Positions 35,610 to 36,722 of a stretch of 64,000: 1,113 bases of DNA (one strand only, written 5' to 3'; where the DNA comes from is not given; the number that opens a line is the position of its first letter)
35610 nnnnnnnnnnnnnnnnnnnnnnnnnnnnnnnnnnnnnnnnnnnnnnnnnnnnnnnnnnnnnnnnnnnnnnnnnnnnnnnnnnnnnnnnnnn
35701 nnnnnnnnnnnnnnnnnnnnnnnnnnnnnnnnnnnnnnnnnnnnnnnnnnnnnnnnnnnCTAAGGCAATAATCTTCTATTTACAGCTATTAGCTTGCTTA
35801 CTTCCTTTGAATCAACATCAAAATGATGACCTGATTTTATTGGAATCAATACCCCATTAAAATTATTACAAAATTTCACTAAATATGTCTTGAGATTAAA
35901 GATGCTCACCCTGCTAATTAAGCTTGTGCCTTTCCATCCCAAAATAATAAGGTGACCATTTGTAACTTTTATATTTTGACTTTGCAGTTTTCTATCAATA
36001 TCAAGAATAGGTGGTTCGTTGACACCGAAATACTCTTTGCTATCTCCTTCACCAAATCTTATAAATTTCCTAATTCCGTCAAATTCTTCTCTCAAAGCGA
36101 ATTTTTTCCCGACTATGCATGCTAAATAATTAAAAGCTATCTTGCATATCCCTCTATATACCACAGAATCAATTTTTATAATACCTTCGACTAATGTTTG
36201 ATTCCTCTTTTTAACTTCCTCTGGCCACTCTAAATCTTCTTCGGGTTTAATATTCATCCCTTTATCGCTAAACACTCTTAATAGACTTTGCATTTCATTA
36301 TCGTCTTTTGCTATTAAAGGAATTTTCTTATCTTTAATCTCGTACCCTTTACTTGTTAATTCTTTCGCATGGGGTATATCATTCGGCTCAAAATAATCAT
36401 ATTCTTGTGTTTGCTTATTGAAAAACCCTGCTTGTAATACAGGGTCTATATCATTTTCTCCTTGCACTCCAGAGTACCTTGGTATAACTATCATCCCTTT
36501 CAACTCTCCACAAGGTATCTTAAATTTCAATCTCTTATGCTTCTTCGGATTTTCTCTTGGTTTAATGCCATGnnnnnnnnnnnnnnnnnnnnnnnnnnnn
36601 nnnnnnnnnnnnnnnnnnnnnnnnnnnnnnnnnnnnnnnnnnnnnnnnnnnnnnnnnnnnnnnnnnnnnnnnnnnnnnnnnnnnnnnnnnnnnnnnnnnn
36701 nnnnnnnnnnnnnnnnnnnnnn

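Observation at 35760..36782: Standalone HNH-domain protein with a large uncharacterised C-terminal domain; candidate single-gene defence or abortive-infection effector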

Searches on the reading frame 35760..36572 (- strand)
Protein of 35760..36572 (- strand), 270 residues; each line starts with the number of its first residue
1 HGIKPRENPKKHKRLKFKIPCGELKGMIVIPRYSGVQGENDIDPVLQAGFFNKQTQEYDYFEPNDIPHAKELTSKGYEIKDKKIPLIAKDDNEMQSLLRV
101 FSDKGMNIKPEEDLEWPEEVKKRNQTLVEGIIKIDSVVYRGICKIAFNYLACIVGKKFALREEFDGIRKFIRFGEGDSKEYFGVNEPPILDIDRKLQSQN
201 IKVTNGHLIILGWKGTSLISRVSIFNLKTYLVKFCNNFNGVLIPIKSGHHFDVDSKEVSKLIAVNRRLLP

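Call 40: search_protein_families(library=pfam, proteins=[window:35760-36572:-], max_evalue=10)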
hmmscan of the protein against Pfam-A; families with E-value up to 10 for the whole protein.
window:35760-36572:- (270 aa): 0 families

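Call 54: search_protein_representatives(alignment_id=A3)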
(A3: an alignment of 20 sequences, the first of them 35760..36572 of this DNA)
Query: 20 sequences, 269 profile positions. Proteins with E-value up to 0.001 (for the whole library): 1289; up to 1e-10: 782; up to 1e-30: 244. The best 150 are listed.
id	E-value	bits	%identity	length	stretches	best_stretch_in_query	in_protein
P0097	2.3e-111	387.9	-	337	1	1-269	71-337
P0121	5.6e-99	347.3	-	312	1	1-264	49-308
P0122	2.6e-96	338.5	-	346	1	1-269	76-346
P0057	6.9e-89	314.2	-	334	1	1-268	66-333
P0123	1.5e-83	296.6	-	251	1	24-267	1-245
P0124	2.4e-79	282.9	-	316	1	1-269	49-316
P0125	6.6e-78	278.1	-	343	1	9-269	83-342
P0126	1.9e-77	276.6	-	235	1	40-269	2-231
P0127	2.8e-76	272.8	-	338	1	1-269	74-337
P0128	1.0e-73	264.4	-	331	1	1-269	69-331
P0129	4.4e-73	262.4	-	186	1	86-268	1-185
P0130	1.2e-69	251.1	-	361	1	1-268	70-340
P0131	2.1e-69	250.3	-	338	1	13-269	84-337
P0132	7.6e-69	248.4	-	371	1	4-269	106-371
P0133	8.8e-68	245.0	-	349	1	1-264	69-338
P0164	9.9e-49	182.5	-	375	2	8-219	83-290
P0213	8.9e-41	156.4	-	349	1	22-266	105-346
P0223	3.7e-40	154.4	-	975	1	1-262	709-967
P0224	3.8e-40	154.4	-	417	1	10-261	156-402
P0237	2.0e-39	151.9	-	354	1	10-264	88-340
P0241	4.1e-39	150.9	-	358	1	11-268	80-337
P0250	1.3e-38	149.3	-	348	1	1-263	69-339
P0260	1.4e-37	145.9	-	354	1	4-260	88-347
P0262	1.5e-37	145.8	-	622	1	10-251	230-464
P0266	2.5e-37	145.1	-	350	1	12-269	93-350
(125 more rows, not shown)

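Call 55: search_protein_families(library=pfam, proteins=[P0223, P0262, P0224, P0260, P0266, P0250, P0241, P0237, P0213, P0164], max_evalue=0.01)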
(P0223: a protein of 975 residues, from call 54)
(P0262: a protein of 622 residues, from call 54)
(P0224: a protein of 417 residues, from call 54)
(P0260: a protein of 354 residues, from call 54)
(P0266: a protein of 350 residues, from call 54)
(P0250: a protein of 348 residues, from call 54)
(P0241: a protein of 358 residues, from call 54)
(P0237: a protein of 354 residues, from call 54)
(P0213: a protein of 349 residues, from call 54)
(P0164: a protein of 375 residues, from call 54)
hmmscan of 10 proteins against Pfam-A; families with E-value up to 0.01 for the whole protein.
P0223 (975 aa): 1 family
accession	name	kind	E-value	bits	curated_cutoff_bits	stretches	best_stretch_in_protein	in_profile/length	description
PF14279.12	HNH_5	-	9.2e-07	29.1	27.5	1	643-698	1-53/56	HNH endonuclease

P0262 (622 aa): 1 family
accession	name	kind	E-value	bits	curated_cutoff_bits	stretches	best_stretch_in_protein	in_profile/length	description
PF14279.12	HNH_5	-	1.1e-07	32.1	27.5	1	151-205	1-53/56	HNH endonuclease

P0224 (417 aa): 2 families
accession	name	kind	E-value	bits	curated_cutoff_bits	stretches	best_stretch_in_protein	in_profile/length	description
PF14279.12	HNH_5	-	2.4e-12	47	27.5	1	79-128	1-49/56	HNH endonuclease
PF01844.29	HNH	-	0.00067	20.2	21.4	1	79-121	1-43/47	HNH endonuclease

P0260 (354 aa): 2 families
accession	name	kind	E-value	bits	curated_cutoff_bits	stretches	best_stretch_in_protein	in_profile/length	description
PF14279.12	HNH_5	-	9.4e-10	38.7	27.5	1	17-69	1-52/56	HNH endonuclease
PF01844.29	HNH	-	0.007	16.9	21.4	0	17-57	1-41/47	HNH endonuclease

P0266 (350 aa): 1 family
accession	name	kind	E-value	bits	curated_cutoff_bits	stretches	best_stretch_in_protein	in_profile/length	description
PF14279.12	HNH_5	-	1.3e-11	44.6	27.5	1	14-62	1-48/56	HNH endonuclease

P0250 (348 aa): 1 family
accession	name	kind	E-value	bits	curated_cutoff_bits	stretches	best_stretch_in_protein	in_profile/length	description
PF14279.12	HNH_5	-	8.7e-10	38.8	27.5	1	3-54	1-49/56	HNH endonuclease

P0241 (358 aa): 1 family
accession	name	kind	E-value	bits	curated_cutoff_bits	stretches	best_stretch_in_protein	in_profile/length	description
PF14279.12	HNH_5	-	4.1e-09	36.7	27.5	1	4-57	1-53/56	HNH endonuclease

P0237 (354 aa): 2 families
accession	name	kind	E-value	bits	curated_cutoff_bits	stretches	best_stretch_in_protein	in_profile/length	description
PF14279.12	HNH_5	-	6.4e-10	39.2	27.5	1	14-66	1-53/56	HNH endonuclease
PF01844.29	HNH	-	0.0069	16.9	21.4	0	14-54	1-42/47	HNH endonuclease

P0213 (349 aa): 1 family
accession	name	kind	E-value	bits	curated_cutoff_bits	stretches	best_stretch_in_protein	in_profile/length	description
PF14279.12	HNH_5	-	1.6e-07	31.6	27.5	1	18-72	1-54/56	HNH endonuclease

P0164 (375 aa): 1 family
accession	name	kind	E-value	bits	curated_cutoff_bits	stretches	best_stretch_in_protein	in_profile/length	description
PF14279.12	HNH_5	-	2.7e-08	34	27.5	1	4-63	1-53/56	HNH endonuclease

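Call 81: predict_structure(alignment_id=A3)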
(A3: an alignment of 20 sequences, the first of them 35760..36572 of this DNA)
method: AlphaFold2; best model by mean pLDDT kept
length: 270 residues; sequences in the alignment: 20
mean_pLDDT: 79.2   pTM: 0.64
mean pLDDT of the five models: 79.2, 75.2, 72.8, 61.1, 56.8
residues with pLDDT >= 90: 66; 70-90: 140; 50-70: 57; < 50: 7
segments of 3 or more residues with pLDDT < 50: 1-5
pLDDT, mean of each block of 10 residues (from residue 1): 50 72 82 72 85 88 91 87 75 88 82 54 68 82 94 89 94 91 82 56 75 90 81 88 82 85 55
secondary structure, 60 per line:
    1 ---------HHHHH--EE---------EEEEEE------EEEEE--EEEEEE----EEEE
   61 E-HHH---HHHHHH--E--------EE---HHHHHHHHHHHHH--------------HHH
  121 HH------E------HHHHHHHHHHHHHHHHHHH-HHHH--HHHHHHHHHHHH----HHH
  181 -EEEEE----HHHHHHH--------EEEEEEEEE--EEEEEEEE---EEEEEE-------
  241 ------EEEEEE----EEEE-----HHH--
elements in order: H10-14 E28-33 E40-44 E47-52 E57-61 H69-74 H91-103 H118-122 H136-154 H156-159 H162-173 E182-186 H191-197 E206-214 E217-224 E228-233 E247-252 E257-260

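Call 83: fold_search(model_id=the predicted structure, library=pdb)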
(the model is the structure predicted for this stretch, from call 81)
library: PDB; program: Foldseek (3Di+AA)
matches with E <= 10: 433; with E <= 0.001: 0
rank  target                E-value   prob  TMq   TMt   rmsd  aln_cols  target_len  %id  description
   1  3ied                  2.4e-01  0.12  0.12  0.13  13.0       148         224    8  Crystal structure of N-terminal domain of Plasmodium falciparum Hsp90 (PF14_0417) in complex with AMPPN (released 2009-08-25)
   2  9e2g_0F               2.9e-01  0.06  0.14  0.07  24.0       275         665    6  Cryo-EM structure of 48 nm repeat of microtubule doublet from T. brucei flagellum (released 2025-03-12)
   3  9e78_1Q               2.9e-01  0.05  0.12  0.06  24.4       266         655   12  48-nm repeat of the Leishmania tarentolae doublet microtubule (released 2025-03-12)
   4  2r41_D                3.4e-01  0.44  0.16  0.32  10.2        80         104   11  Crystal structure of the protein of unknown function from Enterococcus faecalis (released 2007-09-11)
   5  9m2w_A                4.0e-01  0.06  0.10  0.07  31.8       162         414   14  The cryo-EM structure of 26S proteasome-Midnolin complex in the MD state (released 2025-09-10)
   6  6mse_C                5.0e-01  0.08  0.11  0.08  26.8       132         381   11  Cryo-EM structures and dynamics of substrate-engaged human 26S proteasome (released 2018-11-21)
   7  6epc_J                5.0e-01  0.07  0.10  0.07  31.5       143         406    9  Ground state 26S proteasome (GS2) (released 2018-02-07)
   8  6msj_A                6.2e-01  0.05  0.11  0.08  26.9       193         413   11  Cryo-EM structures and dynamics of substrate-engaged human 26S proteasome (released 2018-11-21)
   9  5vfp_C                6.9e-01  0.07  0.10  0.08  26.2       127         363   12  Nucleotide-driven Triple-state Remodeling of the AAA-ATPase Channel in the Activated Human 26S Proteasome (released 2018-07-18)
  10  7x0q_B                7.3e-01  0.12  0.10  0.07  10.8        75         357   17  Crystal structure of ATPase Clo1313_2554 from Clostridium thermocellum (released 2022-09-14)
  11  2r41_A                7.7e-01  0.25  0.16  0.32  10.5        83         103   11  Crystal structure of the protein of unknown function from Enterococcus faecalis (released 2007-09-11)
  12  2r41_C                7.7e-01  0.25  0.16  0.31  10.3        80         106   11  Crystal structure of the protein of unknown function from Enterococcus faecalis (released 2007-09-11)
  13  7c7c                  7.7e-01  0.07  0.13  0.09  16.0       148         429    9  Crystal structure of human TRAP1 with SJT104 (released 2021-05-26)
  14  7qxw_C                8.2e-01  0.07  0.11  0.08  24.6       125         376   12  Proteasome-ZFAND5 Complex Z+D state (released 2023-02-08)
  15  7w37_C                8.2e-01  0.07  0.10  0.08  25.8       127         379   11  Structure of USP14-bound human 26S proteasome in state EA1_UBL (released 2022-05-04)
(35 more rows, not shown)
